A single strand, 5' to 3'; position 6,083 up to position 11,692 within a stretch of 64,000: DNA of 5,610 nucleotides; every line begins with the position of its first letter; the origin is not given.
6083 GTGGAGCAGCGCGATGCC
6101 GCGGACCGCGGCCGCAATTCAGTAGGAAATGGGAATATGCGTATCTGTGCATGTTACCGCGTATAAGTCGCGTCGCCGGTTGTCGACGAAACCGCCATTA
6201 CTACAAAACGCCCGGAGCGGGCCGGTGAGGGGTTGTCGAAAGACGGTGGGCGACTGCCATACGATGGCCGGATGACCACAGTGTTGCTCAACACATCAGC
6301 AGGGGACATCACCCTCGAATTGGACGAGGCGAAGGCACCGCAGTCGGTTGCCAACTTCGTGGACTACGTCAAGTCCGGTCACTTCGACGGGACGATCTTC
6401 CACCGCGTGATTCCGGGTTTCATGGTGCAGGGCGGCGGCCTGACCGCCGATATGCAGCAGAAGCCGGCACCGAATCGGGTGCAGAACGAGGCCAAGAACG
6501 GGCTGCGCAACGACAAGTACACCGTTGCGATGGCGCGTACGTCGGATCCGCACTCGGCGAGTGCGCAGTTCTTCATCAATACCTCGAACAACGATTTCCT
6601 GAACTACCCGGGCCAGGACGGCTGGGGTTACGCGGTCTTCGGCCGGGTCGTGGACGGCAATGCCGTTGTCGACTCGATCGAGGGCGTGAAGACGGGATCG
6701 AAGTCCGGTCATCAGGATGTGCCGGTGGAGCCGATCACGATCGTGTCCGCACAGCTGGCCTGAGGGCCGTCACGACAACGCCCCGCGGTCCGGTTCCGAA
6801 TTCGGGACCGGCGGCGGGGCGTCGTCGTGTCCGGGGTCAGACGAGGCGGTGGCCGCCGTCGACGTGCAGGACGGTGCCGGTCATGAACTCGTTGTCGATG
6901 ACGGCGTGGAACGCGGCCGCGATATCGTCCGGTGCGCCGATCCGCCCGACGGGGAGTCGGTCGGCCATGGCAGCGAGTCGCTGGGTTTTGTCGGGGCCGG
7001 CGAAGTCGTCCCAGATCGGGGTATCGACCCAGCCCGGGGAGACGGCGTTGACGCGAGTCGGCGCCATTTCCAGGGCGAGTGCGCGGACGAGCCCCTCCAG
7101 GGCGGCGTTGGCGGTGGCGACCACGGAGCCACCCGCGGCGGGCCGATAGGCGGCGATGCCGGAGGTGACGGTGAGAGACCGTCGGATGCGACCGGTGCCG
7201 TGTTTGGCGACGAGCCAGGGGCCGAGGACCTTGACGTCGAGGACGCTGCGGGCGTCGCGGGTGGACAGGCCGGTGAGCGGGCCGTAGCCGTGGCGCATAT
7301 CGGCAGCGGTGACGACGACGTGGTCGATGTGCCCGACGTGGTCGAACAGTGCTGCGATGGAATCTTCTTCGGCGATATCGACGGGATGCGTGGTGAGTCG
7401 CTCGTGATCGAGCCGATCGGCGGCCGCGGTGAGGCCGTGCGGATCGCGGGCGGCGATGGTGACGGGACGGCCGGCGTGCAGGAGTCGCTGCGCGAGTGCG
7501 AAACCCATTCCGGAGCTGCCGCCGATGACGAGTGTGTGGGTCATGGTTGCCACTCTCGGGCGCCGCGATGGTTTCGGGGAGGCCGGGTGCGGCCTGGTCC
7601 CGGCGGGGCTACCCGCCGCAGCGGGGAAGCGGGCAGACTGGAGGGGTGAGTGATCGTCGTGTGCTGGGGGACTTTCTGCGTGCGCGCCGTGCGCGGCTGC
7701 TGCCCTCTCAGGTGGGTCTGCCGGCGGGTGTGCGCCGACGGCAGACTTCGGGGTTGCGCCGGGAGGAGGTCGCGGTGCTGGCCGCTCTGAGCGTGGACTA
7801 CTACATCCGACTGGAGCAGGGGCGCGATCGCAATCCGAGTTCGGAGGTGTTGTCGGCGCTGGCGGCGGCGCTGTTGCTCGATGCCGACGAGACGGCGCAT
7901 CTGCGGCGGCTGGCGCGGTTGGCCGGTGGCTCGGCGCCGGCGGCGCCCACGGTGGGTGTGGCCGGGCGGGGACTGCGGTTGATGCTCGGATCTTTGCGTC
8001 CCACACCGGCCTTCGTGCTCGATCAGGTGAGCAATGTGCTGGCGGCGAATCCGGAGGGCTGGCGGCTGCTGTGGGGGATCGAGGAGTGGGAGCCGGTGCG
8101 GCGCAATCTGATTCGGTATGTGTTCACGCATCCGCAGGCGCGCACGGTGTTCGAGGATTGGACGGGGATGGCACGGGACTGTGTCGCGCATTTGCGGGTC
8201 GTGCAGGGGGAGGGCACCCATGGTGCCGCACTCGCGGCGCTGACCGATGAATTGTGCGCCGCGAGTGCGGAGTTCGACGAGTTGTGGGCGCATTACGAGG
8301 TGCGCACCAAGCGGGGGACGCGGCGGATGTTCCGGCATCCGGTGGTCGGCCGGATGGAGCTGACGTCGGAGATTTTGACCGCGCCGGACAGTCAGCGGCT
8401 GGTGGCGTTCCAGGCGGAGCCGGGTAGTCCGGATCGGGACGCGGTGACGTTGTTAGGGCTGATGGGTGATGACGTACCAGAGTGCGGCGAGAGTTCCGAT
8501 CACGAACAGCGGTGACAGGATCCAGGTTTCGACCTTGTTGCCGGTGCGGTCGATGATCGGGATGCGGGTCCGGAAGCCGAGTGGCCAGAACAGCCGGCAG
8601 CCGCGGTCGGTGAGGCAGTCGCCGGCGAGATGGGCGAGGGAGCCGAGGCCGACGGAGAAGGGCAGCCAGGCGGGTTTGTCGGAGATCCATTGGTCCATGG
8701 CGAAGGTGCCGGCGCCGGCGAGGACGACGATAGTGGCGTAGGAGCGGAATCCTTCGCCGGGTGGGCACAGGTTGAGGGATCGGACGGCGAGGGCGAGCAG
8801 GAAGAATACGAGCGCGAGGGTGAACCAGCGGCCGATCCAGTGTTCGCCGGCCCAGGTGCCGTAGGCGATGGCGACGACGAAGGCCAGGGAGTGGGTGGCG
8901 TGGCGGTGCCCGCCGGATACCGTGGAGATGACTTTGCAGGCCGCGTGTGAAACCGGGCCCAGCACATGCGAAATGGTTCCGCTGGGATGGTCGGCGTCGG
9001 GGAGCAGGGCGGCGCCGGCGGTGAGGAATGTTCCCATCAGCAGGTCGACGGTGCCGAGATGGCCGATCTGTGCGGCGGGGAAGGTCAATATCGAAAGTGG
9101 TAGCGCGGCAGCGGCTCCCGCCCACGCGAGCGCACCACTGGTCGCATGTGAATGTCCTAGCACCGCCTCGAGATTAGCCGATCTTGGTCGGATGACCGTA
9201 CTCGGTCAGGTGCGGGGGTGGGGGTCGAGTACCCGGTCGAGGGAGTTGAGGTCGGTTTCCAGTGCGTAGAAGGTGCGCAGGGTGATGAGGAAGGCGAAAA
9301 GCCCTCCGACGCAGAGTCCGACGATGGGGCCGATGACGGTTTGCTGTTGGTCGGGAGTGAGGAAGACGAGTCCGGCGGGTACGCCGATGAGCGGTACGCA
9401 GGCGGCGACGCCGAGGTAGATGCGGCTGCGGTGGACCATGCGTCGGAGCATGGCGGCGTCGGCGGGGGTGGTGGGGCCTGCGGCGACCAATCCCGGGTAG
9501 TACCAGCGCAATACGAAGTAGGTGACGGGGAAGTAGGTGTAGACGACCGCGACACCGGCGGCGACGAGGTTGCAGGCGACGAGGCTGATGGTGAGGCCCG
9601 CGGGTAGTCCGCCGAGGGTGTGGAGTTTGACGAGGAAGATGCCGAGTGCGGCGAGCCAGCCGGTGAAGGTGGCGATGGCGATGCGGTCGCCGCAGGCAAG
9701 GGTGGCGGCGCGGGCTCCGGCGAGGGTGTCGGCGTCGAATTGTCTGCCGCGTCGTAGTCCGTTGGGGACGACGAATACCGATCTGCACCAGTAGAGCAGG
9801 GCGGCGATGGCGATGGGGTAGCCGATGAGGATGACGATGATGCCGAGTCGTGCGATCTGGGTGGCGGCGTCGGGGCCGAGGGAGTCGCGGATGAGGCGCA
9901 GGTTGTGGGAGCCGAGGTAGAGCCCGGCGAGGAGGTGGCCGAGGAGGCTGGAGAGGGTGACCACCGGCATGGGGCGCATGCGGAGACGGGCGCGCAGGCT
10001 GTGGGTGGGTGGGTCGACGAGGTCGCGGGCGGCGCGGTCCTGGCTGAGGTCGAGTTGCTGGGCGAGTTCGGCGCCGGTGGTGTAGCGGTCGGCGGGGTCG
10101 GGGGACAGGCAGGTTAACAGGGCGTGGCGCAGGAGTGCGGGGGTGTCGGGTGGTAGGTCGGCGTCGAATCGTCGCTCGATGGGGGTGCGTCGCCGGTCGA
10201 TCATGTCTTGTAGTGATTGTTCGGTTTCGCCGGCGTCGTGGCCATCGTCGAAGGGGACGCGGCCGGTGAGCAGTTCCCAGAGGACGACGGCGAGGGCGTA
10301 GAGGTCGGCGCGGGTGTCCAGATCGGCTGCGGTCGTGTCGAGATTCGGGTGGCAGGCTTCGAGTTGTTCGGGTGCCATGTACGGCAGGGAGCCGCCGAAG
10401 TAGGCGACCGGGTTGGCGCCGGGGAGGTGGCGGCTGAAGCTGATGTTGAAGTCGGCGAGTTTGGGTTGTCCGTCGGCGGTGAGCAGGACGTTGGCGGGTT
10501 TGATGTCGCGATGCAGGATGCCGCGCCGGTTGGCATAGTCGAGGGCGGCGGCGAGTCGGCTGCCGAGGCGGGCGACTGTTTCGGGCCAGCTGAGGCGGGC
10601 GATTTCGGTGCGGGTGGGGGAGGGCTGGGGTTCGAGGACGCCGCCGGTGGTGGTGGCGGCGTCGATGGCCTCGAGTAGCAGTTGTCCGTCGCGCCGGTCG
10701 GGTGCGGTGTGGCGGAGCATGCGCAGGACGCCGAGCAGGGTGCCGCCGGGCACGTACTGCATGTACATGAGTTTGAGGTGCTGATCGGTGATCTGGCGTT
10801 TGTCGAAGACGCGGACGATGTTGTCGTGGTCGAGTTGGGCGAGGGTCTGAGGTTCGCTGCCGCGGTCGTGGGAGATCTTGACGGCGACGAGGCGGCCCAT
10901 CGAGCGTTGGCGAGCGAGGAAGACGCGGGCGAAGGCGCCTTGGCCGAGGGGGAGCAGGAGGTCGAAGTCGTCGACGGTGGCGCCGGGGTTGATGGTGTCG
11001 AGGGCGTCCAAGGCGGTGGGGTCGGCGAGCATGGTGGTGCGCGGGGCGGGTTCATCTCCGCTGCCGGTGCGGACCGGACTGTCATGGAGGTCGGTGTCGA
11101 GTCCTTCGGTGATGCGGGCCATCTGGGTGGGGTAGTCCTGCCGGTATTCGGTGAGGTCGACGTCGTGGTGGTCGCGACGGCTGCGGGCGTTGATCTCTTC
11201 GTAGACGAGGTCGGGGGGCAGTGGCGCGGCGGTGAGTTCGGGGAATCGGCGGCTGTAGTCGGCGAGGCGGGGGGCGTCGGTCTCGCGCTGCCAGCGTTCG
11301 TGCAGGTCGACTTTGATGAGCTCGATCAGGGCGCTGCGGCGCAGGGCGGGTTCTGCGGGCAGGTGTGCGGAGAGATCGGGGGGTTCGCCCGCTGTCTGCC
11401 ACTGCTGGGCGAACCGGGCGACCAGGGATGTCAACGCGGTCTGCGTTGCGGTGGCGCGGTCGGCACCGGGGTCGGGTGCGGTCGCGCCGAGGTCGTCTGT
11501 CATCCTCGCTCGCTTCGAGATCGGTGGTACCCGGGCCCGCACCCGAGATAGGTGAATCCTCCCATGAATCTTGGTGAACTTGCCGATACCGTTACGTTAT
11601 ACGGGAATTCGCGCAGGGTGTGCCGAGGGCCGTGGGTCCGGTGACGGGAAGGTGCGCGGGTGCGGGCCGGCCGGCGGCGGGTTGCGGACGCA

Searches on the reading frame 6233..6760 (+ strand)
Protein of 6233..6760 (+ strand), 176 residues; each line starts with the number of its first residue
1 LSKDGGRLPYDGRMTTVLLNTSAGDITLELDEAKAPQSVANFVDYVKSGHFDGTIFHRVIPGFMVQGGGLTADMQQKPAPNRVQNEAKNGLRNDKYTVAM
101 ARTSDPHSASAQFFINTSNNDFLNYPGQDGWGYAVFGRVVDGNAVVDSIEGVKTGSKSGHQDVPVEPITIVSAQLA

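Call 73: search_protein_families(library=pfam, proteins=[window:6233-6760:+], max_evalue=0.001)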
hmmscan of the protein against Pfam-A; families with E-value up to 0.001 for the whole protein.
window:6233-6760:+ (176 aa): 1 family
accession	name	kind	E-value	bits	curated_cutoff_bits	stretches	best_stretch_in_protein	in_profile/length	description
PF00160.26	Pro_isomerase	-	3.1e-45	154.7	21.7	1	17-174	2-158/159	Cyclophilin type peptidyl-prolyl cis-trans isomerase/CLD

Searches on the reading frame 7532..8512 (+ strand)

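Call 73: search_protein_families(library=pfam, proteins=[window:7532-8512:+], max_evalue=0.001)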
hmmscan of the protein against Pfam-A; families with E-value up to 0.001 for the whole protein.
window:7532-8512:+ (327 aa): 3 families
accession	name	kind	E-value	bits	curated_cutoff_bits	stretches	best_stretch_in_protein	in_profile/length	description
PF17765.7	MLTR_LBD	-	6.2e-47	160.2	26.3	1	146-308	3-168/168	MmyB-like transcription regulator ligand binding domain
PF13560.12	HTH_31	-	4.4e-08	33.8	27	1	45-124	2-64/64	Helix-turn-helix domain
PF01381.28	HTH_3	-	1.2e-05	25.7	23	1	69-117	4-51/55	Helix-turn-helix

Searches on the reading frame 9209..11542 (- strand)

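Call 73: search_protein_families(library=pfam, proteins=[window:9209-11542:-], max_evalue=0.001)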
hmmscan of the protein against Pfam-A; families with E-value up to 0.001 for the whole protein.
window:9209-11542:- (778 aa): 2 families
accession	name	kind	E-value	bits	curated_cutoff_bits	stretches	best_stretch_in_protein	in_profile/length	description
PF00069.31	Pkinase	-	4e-33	115.4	31.7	2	323-490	100-255/263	Protein kinase domain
PF07714.23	PK_Tyr_Ser-Thr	-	2.1e-21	76.8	23.1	1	198-488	6-250/258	Protein tyrosine and serine/threonine kinase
